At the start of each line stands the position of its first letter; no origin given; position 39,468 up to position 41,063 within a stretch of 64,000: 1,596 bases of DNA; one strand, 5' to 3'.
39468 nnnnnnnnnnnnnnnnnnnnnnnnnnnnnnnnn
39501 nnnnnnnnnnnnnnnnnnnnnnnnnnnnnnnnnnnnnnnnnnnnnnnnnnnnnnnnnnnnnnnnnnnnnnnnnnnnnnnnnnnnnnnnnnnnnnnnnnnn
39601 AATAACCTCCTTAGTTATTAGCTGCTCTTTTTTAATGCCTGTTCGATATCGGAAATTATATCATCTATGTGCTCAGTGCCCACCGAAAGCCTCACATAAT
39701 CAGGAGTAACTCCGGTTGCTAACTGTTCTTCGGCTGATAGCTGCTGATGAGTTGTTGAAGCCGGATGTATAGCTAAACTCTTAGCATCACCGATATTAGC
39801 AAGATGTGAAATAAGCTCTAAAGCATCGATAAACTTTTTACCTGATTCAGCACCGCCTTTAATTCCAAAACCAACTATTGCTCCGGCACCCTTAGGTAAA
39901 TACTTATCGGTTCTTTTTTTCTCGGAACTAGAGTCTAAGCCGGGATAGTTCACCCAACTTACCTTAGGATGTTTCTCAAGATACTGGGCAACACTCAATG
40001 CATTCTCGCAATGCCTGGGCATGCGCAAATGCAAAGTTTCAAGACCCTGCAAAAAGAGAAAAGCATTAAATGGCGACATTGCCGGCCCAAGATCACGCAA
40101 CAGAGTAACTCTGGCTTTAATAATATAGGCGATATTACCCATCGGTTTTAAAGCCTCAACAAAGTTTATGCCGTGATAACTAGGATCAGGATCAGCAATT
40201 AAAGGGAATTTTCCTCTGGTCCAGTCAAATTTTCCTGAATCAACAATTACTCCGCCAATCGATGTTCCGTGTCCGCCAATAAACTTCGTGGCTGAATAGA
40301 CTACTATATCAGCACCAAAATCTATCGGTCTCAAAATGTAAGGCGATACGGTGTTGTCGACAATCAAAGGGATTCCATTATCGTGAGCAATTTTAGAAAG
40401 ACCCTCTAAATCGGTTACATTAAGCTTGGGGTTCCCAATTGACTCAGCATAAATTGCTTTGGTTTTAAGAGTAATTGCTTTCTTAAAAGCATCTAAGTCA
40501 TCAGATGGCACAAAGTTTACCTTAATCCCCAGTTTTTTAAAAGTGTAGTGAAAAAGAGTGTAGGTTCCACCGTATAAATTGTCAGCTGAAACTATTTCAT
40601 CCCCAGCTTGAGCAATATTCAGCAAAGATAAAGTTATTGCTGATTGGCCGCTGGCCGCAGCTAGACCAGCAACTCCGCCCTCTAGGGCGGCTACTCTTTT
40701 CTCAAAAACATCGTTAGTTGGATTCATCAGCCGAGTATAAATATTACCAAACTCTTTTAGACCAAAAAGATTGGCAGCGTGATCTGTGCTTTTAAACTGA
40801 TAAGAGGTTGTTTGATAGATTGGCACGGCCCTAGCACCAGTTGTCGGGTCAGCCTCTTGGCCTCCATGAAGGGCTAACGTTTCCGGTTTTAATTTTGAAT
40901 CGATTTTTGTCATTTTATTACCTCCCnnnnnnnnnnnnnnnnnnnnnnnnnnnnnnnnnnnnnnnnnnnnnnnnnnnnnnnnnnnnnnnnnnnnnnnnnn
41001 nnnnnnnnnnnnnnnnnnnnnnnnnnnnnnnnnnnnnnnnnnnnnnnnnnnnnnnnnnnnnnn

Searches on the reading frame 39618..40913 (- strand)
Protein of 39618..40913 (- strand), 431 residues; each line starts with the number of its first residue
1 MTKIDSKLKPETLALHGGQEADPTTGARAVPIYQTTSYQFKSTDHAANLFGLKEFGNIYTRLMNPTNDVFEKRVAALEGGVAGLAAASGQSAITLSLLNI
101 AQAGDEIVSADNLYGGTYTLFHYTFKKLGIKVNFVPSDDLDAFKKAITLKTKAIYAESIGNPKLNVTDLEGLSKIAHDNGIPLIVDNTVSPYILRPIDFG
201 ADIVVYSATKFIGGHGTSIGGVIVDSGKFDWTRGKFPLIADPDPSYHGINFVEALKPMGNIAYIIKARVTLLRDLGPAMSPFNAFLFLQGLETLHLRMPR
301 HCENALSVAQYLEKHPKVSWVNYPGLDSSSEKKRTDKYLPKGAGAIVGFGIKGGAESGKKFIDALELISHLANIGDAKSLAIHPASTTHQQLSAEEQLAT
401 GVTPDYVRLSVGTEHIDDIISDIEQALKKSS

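Call 3: search_protein_families(library=pfam, proteins=[window:39618-40913:-], max_evalue=0.01)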
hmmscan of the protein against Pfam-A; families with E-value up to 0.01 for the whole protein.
window:39618-40913:- (431 aa): 5 families
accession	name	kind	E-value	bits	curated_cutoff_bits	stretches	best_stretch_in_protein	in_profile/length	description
PF01053.26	Cys_Met_Meta_PP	-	2.3e-135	451.5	27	1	11-428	1-381/381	Cys/Met metabolism PLP-dependent enzyme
PF01041.23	DegT_DnrJ_EryC1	-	1.9e-07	31.1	19.8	1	64-186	23-145/360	DegT/DnrJ/EryC1/StrS aminotransferase family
PF00266.25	Aminotran_5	-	4.4e-07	29.6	21.5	1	90-219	74-210/371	Aminotransferase class-V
PF00155.27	Aminotran_1_2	-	7.4e-06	25.8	19.7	1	67-225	44-234/361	Aminotransferase class I and II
PF02347.22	GDC-P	-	0.0048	16.3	26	1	91-211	141-259/429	Glycine cleavage system P-protein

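Call 4: search_protein_families(library=ncbifam, proteins=[window:39618-40913:-], max_evalue=0.01)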
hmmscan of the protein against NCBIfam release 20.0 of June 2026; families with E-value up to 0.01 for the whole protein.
window:39618-40913:- (431 aa): 52 families (the best 25 are shown)
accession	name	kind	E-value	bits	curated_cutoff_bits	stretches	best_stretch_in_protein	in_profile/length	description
NF006096.0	PRK08248.1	equivalog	4.9e-221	733.9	726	1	5-430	4-428/431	homocysteine synthase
TIGR01326.1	OAH_OAS_sulfhy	subfamily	6.6e-206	683.9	495.1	1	10-428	2-418/418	O-acetylhomoserine aminocarboxypropyltransferase/cysteine synthase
NF005872.0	PRK07812.1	equivalog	1.4e-197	656.5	703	1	9-428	16-433/439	bifunctional o-acetylhomoserine/o-acetylserine sulfhydrylase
NF004650.0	PRK05994.1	equivalog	1.6e-181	603.8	667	1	9-429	7-426/427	O-acetylhomoserine aminocarboxypropyltransferase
NF004757.0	PRK06084.1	equivalog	6.1e-175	582.1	790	1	8-430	1-423/425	bifunctional O-acetylhomoserine aminocarboxypropyltransferase/cysteine synthase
NF006004.0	PRK08134.1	equivalog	8.5e-163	542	636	1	6-430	5-428/433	O-acetylhomoserine aminocarboxypropyltransferase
NF004125.0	PRK05613.1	equivalog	1.1e-140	469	765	1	11-428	15-435/437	O-acetylhomoserine/O-acetylserine sulfhydrylase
NF005215.0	PRK06702.1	equivalog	8.4e-139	463.2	709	1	12-427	9-422/432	bifunctional O-acetylhomoserine aminocarboxypropyltransferase/cysteine synthase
NF006003.0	PRK08133.1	equivalog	1.6e-113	379.4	522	2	4-228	6-230/396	O-succinylhomoserine sulfhydrylase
TIGR01328.1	met_gam_lyase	equivalog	4.3e-110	368.2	549.7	2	9-225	3-220/391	methionine gamma-lyase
NF005695.0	PRK07503.1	equivalog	1.1e-108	363.5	666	2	11-226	11-227/403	methionine gamma-lyase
TIGR01325.1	O_suc_HS_sulf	equivalog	2.5e-108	362.1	510.05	2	12-227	2-217/380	O-succinylhomoserine sulfhydrylase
NF004876.0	PRK06234.1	subfamily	5.2e-108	361.6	666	2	12-228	11-230/400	methionine gamma-lyase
NF005263.0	PRK06767.1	equivalog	3.1e-96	322.8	617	2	9-225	5-222/392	methionine gamma-lyase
NF005696.0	PRK07504.1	equivalog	5.1e-92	308.7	675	2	4-229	5-230/397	O-succinylhomoserine sulfhydrylase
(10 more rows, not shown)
